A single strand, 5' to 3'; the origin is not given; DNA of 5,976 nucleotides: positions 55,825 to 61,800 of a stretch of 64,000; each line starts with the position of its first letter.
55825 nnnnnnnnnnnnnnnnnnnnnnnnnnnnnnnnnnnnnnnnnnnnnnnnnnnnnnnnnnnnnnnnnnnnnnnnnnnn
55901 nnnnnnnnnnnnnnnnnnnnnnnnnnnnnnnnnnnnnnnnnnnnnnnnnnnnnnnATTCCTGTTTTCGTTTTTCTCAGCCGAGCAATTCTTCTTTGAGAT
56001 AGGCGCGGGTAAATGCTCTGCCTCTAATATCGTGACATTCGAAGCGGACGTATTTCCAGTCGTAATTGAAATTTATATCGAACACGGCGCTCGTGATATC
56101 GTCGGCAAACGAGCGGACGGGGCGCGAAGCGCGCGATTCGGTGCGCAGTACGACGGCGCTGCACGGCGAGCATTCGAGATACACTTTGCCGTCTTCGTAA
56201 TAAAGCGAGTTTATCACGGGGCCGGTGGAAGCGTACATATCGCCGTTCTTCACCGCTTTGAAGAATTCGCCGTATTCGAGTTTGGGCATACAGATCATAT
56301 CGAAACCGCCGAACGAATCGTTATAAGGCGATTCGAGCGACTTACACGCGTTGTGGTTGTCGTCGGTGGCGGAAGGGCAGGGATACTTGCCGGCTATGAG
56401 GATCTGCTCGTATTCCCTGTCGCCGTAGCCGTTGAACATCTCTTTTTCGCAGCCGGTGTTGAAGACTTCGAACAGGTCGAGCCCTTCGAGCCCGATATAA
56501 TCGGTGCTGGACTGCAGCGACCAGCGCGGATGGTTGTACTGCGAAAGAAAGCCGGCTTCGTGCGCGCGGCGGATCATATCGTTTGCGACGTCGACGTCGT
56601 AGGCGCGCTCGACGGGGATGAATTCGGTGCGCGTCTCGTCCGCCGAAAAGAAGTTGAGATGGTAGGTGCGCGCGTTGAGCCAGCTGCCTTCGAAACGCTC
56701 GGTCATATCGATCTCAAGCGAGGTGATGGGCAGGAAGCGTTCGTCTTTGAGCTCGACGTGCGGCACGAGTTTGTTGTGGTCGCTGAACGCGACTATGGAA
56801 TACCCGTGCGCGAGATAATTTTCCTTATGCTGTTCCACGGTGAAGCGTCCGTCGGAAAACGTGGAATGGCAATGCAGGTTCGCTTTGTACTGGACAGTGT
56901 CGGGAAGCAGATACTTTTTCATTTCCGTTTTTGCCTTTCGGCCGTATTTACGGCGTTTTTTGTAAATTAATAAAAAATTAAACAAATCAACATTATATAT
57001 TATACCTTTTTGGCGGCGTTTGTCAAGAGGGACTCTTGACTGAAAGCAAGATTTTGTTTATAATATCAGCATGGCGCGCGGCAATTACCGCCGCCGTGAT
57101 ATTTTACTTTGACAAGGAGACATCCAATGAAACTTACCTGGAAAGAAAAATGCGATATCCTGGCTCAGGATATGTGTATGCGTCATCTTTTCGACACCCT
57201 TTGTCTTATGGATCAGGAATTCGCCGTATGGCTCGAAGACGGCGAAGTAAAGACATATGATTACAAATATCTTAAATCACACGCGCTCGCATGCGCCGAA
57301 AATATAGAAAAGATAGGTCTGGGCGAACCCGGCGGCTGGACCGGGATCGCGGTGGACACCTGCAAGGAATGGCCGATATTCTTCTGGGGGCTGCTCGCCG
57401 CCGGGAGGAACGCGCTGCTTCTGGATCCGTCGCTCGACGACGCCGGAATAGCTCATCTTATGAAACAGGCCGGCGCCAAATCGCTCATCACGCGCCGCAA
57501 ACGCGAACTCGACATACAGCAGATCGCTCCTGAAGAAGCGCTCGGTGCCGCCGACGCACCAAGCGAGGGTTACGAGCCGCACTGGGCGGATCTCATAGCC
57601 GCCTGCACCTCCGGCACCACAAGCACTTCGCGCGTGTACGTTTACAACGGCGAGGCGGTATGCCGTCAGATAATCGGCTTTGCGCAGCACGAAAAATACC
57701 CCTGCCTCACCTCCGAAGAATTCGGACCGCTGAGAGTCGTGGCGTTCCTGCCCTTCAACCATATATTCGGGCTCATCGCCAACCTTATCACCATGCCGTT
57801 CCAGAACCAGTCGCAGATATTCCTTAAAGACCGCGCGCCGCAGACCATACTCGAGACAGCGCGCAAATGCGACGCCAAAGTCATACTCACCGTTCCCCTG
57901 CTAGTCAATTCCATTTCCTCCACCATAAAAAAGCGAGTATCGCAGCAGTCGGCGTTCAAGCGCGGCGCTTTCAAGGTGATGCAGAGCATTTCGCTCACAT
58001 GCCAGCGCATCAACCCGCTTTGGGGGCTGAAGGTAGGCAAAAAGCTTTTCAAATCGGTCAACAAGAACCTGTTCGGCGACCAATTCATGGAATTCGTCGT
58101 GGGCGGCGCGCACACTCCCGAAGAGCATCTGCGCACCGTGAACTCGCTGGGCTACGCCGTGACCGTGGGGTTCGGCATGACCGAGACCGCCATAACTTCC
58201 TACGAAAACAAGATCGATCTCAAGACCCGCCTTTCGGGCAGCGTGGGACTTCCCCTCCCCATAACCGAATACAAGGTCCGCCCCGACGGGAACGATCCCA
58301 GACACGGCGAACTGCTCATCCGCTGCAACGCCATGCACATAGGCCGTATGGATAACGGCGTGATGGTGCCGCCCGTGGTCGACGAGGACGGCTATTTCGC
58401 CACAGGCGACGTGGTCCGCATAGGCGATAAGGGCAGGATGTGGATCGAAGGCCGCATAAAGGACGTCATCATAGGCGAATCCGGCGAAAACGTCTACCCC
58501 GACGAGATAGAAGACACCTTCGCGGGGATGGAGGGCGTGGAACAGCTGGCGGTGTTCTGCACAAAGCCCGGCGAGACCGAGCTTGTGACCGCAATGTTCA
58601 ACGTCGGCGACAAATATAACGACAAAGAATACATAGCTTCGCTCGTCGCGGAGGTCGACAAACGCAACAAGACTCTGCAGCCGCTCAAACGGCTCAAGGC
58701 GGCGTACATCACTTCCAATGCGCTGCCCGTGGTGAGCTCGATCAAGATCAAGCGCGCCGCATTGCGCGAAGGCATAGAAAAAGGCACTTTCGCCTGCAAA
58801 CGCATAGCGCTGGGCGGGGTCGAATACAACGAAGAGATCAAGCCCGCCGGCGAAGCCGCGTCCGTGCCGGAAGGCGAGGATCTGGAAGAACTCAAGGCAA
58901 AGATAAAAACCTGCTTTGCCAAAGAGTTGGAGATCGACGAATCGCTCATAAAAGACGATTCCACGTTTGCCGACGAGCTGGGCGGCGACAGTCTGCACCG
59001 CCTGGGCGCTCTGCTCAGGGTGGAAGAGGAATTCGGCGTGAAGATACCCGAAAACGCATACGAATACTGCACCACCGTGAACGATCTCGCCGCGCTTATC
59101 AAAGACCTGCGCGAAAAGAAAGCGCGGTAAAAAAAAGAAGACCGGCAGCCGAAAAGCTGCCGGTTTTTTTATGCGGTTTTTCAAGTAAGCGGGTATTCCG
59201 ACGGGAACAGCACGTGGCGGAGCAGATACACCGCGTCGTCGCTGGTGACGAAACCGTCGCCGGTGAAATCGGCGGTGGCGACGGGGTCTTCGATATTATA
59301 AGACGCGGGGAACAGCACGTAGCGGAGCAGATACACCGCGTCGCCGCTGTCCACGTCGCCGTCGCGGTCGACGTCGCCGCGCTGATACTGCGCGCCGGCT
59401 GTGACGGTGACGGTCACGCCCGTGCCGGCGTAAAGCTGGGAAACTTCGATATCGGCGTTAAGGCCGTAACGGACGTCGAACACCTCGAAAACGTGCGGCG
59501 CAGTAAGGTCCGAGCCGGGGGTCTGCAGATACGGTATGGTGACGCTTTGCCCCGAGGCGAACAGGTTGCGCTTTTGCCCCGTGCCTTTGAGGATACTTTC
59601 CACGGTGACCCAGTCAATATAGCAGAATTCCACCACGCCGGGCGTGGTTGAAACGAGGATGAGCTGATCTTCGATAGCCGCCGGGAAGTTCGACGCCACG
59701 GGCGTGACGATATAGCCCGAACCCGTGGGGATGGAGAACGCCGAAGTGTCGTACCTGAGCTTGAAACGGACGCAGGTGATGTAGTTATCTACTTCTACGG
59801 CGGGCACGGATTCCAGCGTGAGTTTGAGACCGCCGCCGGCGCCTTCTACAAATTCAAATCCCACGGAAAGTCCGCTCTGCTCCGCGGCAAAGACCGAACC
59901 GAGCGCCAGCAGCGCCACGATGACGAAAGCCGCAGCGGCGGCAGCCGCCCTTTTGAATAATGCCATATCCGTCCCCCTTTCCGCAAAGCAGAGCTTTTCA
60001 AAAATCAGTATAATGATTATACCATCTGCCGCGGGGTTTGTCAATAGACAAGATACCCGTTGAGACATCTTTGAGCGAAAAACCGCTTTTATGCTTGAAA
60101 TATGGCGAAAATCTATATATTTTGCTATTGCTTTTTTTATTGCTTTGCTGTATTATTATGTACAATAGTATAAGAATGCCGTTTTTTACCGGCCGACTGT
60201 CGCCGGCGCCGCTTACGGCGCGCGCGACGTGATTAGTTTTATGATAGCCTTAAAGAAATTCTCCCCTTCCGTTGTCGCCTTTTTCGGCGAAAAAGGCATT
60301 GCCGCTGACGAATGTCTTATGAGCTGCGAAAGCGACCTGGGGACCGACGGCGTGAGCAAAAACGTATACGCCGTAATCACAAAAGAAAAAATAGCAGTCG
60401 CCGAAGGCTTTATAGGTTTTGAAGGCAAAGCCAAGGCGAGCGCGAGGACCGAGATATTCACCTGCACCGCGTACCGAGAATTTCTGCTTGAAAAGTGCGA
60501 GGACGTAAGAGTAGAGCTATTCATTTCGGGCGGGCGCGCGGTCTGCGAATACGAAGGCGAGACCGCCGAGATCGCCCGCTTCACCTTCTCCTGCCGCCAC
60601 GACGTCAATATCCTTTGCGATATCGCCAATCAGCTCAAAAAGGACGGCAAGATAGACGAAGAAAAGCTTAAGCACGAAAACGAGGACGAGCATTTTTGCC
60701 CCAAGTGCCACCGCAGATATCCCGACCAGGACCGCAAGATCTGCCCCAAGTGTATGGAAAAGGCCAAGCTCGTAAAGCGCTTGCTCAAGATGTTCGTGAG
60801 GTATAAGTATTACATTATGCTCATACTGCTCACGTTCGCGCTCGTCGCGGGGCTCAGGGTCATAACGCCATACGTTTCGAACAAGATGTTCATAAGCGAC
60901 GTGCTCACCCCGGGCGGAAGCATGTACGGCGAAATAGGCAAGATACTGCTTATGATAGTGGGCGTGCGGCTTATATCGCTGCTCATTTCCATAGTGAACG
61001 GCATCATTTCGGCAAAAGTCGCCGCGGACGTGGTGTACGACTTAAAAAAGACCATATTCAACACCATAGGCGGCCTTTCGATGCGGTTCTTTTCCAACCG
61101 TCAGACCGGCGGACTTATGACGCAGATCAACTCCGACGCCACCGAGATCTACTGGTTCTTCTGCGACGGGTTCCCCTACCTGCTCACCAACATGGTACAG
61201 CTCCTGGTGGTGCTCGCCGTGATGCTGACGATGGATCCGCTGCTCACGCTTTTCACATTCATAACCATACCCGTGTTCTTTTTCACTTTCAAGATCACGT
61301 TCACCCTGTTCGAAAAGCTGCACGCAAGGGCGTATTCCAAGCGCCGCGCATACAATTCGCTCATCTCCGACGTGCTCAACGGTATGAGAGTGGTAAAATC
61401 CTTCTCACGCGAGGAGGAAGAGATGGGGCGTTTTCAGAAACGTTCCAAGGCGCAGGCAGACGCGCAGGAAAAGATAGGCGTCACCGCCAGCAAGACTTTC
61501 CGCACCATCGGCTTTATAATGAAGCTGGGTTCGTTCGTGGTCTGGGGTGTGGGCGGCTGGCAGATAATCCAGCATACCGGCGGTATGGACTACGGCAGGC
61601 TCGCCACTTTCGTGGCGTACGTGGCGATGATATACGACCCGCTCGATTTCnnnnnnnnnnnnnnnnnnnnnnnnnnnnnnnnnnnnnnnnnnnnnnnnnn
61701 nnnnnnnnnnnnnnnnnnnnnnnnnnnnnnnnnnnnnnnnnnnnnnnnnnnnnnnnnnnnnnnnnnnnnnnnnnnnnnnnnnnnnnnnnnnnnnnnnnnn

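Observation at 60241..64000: ABC - DUF1854 - ABC cassette: a heterodimeric exporter with an embedded small soluble protein of unknown role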

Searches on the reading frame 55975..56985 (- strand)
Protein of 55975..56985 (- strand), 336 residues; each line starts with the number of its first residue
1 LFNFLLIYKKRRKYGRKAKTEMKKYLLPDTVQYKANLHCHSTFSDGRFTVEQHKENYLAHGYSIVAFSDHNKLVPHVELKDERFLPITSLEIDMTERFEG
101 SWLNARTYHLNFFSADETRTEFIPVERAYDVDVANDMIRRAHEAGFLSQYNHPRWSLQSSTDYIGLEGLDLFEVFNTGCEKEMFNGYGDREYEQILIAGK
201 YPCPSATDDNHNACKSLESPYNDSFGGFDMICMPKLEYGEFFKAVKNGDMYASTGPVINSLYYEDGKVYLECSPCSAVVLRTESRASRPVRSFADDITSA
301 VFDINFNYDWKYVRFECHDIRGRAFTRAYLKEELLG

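Call 71: search_protein_families(library=ncbifam, proteins=[window:55975-56985:-], max_evalue=0.00001)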
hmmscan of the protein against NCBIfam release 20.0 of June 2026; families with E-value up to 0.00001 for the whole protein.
window:55975-56985:- (336 aa): 2 families
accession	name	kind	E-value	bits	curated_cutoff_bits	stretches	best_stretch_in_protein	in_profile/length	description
NF038032.1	CehA_McbA_metalo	domain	4.3e-17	62.5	80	1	33-259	3-222/315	CehA/McbA family metallohydrolase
NF006375.0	PRK08609.1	equivalog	6e-07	28.4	426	1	27-83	329-386/571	DNA polymerase/3'-5' exonuclease PolX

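Call 73: search_protein_families(library=pfam, proteins=[window:55975-56985:-], max_evalue=0.001)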
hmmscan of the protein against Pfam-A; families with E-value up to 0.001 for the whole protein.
window:55975-56985:- (336 aa): 1 family
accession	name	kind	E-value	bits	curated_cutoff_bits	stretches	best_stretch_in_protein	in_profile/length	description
PF02811.25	PHP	-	5.4e-06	27.3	26.4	1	37-146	2-100/164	PHP domain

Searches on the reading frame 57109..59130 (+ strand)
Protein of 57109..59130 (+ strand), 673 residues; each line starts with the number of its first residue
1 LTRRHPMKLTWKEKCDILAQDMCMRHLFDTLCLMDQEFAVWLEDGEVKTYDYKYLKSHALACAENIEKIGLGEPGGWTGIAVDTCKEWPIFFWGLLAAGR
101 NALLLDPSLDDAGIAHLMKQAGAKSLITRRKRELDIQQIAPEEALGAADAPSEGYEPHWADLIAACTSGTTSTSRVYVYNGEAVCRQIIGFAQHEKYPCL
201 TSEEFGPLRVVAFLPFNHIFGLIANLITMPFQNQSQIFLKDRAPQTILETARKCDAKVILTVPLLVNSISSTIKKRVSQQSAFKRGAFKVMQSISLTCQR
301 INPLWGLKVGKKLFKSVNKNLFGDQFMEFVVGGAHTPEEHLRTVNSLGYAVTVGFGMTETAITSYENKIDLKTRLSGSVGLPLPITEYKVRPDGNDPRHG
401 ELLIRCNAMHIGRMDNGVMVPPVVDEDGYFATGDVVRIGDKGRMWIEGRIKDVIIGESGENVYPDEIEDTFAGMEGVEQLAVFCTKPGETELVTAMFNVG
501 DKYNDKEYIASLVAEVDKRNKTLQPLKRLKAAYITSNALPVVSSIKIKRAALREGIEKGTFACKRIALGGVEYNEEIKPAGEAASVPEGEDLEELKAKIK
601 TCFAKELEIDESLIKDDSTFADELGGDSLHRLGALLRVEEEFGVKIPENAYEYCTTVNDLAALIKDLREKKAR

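Call 33: search_protein_families(library=pfam, proteins=[window:57109-59130:+], max_evalue=0.0001)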
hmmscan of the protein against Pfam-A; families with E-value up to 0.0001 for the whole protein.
window:57109-59130:+ (673 aa): 2 families
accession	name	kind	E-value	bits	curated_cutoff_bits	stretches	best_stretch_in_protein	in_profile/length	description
PF00501.34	AMP-binding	-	1e-28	100.7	29.9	1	40-406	15-376/384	AMP-binding enzyme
PF00550.31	PP-binding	-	2.3e-12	47.4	20.8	1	598-664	2-67/67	Phosphopantetheine attachment site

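Call 71: search_protein_families(library=ncbifam, proteins=[window:57109-59130:+], max_evalue=0.00001)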
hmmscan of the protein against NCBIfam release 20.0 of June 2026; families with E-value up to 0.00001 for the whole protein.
window:57109-59130:+ (673 aa): 79 families (the best 25 are shown)
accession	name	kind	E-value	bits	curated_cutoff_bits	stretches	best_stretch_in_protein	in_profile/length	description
NF004837.0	PRK06187.1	subfamily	6.4e-30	103.9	476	1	328-559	290-525/531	long-chain-fatty-acid--CoA ligase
TIGR01923.1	menE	equivalog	6e-27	94.6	330.15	1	327-516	227-414/442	o-succinylbenzoate--CoA ligase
NF005714.0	PRK07529.1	subfamily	1.8e-23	82.7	632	1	330-482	344-506/640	acyl-CoA synthetase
NF005463.0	PRK07059.1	subfamily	2.4e-23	82.4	869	1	346-554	350-554/557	long-chain-fatty-acid--CoA ligase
NF005702.0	PRK07514.1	subfamily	2.9e-23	82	558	1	329-554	275-498/506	malonyl-CoA synthase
NF002966.0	PRK03640.1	equivalog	3.4e-23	82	556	1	311-556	241-480/483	o-succinylbenzoate--CoA ligase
NF004114.0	PRK05605.1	equivalog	5.5e-23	81.1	766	1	349-515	364-535/575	long-chain-fatty-acid--CoA ligase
NF005307.0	PRK06839.1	equivalog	5.6e-23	81.3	748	1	328-489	268-431/496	o-succinylbenzoate--CoA ligase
NF006442.0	PRK08751.1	equivalog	9.4e-21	73.8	1023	1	351-485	357-493/560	long-chain fatty acid--CoA ligase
NF006572.0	PRK09088.1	equivalog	1e-20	73.9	696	1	329-556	262-487/491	acyl-CoA synthetase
NF006523.0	PRK08974.1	equivalog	1.4e-20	72.9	884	1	347-489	349-492/561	long-chain-fatty-acid--CoA ligase FadD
NF004229.0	PRK05677.1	subfamily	7.5e-20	70.9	879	1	347-500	350-504/563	long-chain-fatty-acid--CoA ligase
NF009139.0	PRK12492.1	equivalog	1.6e-18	66.5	1018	1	347-554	357-560/562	long-chain-fatty-acid--CoA ligase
NF004511.1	PRK05852.1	equivalog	4.4e-18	65.2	650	1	345-486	296-439/505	FadD7 family fatty acid--CoA ligase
NF006539.0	PRK09029.1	equivalog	6.4e-18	64.8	494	1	326-556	242-451/458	o-succinylbenzoate--CoA ligase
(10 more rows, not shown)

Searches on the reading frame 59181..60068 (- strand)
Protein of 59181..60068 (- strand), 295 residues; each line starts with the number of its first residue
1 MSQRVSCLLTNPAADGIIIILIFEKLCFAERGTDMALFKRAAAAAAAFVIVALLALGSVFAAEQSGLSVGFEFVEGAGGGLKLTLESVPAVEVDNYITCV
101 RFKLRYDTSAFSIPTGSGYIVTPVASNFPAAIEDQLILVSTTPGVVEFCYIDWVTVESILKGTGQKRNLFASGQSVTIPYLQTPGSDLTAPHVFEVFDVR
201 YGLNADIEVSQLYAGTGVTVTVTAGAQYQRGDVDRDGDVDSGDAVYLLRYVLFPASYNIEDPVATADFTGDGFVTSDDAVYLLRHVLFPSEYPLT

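Call 33: search_protein_families(library=pfam, proteins=[window:59181-60068:-], max_evalue=0.0001)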
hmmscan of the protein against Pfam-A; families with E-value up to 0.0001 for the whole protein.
window:59181-60068:- (295 aa): 1 family
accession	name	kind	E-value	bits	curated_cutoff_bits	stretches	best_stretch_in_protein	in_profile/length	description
PF00404.24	Dockerin_1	-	4.4e-10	40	22.9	1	231-286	2-56/57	Dockerin type I domain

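Call 71: search_protein_families(library=ncbifam, proteins=[window:59181-60068:-], max_evalue=0.00001)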
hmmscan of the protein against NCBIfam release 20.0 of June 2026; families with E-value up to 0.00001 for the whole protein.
window:59181-60068:- (295 aa): 0 families

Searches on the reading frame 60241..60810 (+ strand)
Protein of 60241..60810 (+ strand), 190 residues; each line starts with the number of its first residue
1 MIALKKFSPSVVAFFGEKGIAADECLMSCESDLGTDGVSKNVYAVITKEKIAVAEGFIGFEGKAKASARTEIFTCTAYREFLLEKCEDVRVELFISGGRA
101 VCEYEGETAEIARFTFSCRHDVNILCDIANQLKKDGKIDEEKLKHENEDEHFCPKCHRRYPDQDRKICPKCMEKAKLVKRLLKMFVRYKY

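Call 36: find_homologous_proteins(query=window:60241-60810:+, max_evalue=0.001)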
Query window:60241-60810:+ (190 aa): 2 proteins with E <= 0.001 among 44 candidates.
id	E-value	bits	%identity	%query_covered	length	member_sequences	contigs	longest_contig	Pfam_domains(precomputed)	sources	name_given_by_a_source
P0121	9.5e-121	418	98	100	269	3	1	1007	-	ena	-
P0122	4.7e-66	240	56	99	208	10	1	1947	-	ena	-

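Call 47: predict_structure(alignment_id=A2)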
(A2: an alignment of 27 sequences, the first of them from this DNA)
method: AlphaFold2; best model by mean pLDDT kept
length: 182 residues; sequences in the alignment: 27
mean_pLDDT: 88.6   pTM: 0.81
mean pLDDT of the five models: 88.6, 88.2, 88.0, 86.8, 85.7
residues with pLDDT >= 90: 100; 70-90: 78; 50-70: 4; < 50: 0
segments of 3 or more residues with pLDDT < 50: none
pLDDT, mean of each block of 10 residues (from residue 1): 80 94 88 93 94 95 75 95 95 93 95 93 94 88 83 84 81 77 72
secondary structure, 60 per line:
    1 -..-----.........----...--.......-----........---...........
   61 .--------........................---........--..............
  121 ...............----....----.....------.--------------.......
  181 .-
elements in order: H9-17 E27-33 E39-46 E50-61 E70-82 E86-93 E97-104 E107-115 H116-135 H140-143 H148-151 H174-181

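Call 50: fold_search(model_id=the predicted structure, library=pdb)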
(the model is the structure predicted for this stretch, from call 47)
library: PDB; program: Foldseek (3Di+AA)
matches with E <= 10: 967; with E <= 0.001: 0
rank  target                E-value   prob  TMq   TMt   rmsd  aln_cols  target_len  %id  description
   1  8qqf_C                6.4e-03  1.00  0.34  0.49   5.3       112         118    7  TBC1D23 PH domain complexed with STX16 TLY motif (released 2024-04-10)
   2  6jm5_B                1.1e-02  0.99  0.37  0.51   6.0       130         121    7  Crystal structure of TBC1D23 C terminal domain (released 2019-10-16)
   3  4xuu_C                1.1e-02  0.97  0.36  0.39   9.2       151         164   11  The hSac2 domain from human phosphoinositide phosphatase Sac2 (released 2015-02-25)
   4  8qqf_A                1.3e-02  0.98  0.34  0.47   6.0       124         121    6  TBC1D23 PH domain complexed with STX16 TLY motif (released 2024-04-10)
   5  6jm5_A                1.4e-02  0.98  0.34  0.46   6.1       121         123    7  Crystal structure of TBC1D23 C terminal domain (released 2019-10-16)
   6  6u7c_A                1.7e-02  0.99  0.37  0.13   7.5       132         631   11  Human GRK2 in complex with Gbetagamma subunits and CCG258747 (released 2020-04-15)
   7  3odo_A                2.4e-02  0.93  0.33  0.19  10.7       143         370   10  Crystal Structure of the DH/PH Domains of p115-RhoGEF (released 2011-01-05)
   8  7lc1_B                2.5e-02  0.98  0.34  0.29   6.6       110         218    7  Crystal Structure of KRAS4b (GMPPNP-bound) in complex with the RBD-PH domains of SIN1 (released 2021-08-04)
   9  5ukl_A                2.5e-02  0.98  0.36  0.12   8.4       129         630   12  Human GRK2 in complex with Gbetagamma subunits and CCG222886 (14bd) (released 2017-04-05)
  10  5he3_A                2.5e-02  0.97  0.35  0.12   8.1       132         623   11  Bovine GRK2 in complex with Gbetagamma subunits and CCG224411 (released 2016-05-11)
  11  6bc1_C                2.6e-02  0.99  0.36  0.45   5.3       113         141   12  A Complex between PH Domain of p190RhoGEF and Activated Rac1 Bound to a GTP Analog (released 2017-12-13)
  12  5he2_A                2.8e-02  0.99  0.39  0.13   8.3       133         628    8  Bovine GRK2 in complex with Gbetagamma subunits and CCG224406 (released 2016-05-11)
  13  5ukk_A                2.8e-02  0.97  0.36  0.13   8.6       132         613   11  Human GRK2 in complex with human G-beta-gamma subunits and CCG211998 (14ak) (released 2017-04-05)
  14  5nlv                  3.0e-02  0.97  0.35  0.21   6.0       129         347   12  Brag2 Sec7-PH (390-763) (released 2017-09-27)
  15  6bca_A                3.3e-02  0.99  0.37  0.46   5.2       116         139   15  A Complex between PH Domain of LbcRhoGEF (AKAP-Lbc) and Activated RhoA Bound to a GTP Analog (released 2017-12-13)
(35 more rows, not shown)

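Call 60: search_solved_structures(query=A2, max_evalue=1)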
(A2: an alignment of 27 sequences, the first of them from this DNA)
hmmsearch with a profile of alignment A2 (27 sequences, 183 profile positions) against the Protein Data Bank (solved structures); distinct sequences matched with E-value up to 1: 5.
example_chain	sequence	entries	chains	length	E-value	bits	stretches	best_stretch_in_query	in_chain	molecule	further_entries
8uzd_A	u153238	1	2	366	0.53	13.2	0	72-145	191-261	IpCS3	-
9hjm_A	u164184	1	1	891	0.63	13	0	5-131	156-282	Putative outer membrane protein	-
7olc_Lj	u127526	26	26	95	0.64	12.9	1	145-172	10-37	Ribosomal protein L37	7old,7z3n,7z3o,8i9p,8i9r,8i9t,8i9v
7r81_l1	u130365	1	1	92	0.67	12.9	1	146-172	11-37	Ribosomal protein L37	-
3d00_A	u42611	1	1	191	0.89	12.5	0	145-172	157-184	Tungsten formylmethanofuran dehydrogenase subunit E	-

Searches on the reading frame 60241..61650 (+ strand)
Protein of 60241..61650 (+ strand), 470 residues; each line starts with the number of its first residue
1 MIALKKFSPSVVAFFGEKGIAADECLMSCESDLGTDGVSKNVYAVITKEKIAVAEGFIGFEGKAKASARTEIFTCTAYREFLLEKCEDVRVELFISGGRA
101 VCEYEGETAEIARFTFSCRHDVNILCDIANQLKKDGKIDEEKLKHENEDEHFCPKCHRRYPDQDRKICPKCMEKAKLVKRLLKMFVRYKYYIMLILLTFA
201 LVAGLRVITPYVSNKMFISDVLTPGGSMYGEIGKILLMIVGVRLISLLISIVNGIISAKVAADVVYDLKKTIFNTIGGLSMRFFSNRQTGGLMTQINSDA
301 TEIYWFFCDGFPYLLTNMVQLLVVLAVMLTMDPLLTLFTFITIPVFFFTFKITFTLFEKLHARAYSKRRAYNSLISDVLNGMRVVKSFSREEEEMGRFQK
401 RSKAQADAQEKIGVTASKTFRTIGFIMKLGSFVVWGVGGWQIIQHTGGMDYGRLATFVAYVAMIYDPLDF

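Call 38: find_homologous_proteins(query=window:60241-61650:+, max_evalue=1e-10)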
Query window:60241-61650:+ (470 aa): 752 proteins with E <= 1e-10 among 8000 candidates; the best 120 are listed.
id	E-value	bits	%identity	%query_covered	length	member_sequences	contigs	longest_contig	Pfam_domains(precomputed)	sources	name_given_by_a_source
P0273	0.0e+0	1033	98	100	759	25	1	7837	PF00005.34,PF02463.26,PF00664.29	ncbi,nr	ncbi:MAG: ABC transporter ATP-binding protein [Clostridia bacterium]|nr:ABC transporter ATP-binding 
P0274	1.3e-281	952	87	100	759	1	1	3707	PF00005.34,PF02463.26,PF00664.29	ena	-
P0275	2.4e-274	928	86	100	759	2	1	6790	PF00005.34,PF02463.26,PF00664.29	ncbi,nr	ncbi:MAG: ABC transporter ATP-binding protein [Clostridia bacterium]|nr:ABC transporter ATP-binding 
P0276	2.3e-270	915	83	100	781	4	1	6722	PF00005.34,PF02463.26,PF00664.29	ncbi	-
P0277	1.3e-265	899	82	100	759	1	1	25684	PF00005.34,PF02463.26,PF00664.29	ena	-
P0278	7.3e-236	801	73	100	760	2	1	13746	PF00005.34,PF02463.26,PF00664.29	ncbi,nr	ncbi:MAG: ABC transporter ATP-binding protein [Eubacteriales bacterium]|nr:ABC transporter ATP-bindi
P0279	4.8e-235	799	73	100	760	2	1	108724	PF00005.34,PF02463.26,PF00664.29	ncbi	-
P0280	3.5e-233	792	71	100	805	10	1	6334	PF00005.34,PF02463.26,PF00664.29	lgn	-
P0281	3.8e-232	789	71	100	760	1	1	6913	PF00005.34,PF02463.26,PF00664.29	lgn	-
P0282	3.9e-232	789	72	100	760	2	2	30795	PF00005.34,PF02463.26,PF00664.29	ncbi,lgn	-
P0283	9.6e-230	781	71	100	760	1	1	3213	PF00005.34,PF02463.26,PF00664.29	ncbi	-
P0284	1.3e-227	774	70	100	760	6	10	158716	PF00005.34,PF02463.26,PF00664.29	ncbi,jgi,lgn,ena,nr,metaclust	ncbi:MAG: ABC transporter ATP-binding protein [Clostridiales bacterium]|nr:ABC transporter ATP-bindi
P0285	7.8e-209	712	65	100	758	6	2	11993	PF00005.34,PF02463.26,PF00664.29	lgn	-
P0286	1.1e-205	702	64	100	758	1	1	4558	PF00005.34,PF02463.26,PF00664.29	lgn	-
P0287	4.2e-202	690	62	100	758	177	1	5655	PF00005.34,PF02463.26,PF00664.29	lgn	-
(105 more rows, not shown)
